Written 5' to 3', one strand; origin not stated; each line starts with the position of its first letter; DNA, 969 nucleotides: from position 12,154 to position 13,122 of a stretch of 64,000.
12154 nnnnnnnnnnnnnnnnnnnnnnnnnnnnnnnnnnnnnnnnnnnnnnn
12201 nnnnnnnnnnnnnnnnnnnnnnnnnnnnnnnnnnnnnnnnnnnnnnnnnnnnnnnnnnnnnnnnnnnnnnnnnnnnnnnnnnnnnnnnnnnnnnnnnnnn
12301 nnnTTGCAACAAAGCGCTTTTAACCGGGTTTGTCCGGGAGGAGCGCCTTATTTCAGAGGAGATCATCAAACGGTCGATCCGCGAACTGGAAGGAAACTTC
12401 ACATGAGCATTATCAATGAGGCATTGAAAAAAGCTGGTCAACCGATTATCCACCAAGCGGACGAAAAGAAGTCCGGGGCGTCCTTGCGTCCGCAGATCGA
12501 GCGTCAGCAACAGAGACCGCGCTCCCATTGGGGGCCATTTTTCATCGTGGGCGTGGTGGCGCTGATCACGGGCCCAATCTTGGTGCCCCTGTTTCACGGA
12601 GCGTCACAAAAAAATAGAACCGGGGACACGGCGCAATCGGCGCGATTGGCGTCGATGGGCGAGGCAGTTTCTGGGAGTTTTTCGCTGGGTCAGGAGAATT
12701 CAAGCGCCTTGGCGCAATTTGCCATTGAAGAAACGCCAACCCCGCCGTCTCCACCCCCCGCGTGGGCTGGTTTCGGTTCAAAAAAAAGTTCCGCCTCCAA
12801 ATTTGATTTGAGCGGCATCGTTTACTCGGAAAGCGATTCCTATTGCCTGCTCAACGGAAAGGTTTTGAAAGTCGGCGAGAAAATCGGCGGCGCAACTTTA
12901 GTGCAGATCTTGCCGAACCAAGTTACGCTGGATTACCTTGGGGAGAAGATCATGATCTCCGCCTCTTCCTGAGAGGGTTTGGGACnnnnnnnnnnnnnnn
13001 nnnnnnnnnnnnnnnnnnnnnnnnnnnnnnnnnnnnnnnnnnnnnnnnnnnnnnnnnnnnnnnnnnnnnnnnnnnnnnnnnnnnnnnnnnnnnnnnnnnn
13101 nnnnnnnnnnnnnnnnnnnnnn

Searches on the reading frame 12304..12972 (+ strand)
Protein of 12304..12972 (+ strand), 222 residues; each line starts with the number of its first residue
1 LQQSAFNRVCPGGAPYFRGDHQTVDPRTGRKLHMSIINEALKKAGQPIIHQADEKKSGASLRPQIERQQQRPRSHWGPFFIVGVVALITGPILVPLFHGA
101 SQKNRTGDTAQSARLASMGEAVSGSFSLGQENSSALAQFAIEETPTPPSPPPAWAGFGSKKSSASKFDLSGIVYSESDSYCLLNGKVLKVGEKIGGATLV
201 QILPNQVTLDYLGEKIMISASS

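Call 15: search_protein_families(library=pfam, proteins=[window:12304-12972:+], max_evalue=0.001)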
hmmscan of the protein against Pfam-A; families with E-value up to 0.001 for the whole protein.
window:12304-12972:+ (222 aa): 1 family
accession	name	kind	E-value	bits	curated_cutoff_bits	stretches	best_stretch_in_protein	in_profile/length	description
PF16537.11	T2SSB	-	9e-06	25.7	28.4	1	167-220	4-60/60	Type II secretion system protein B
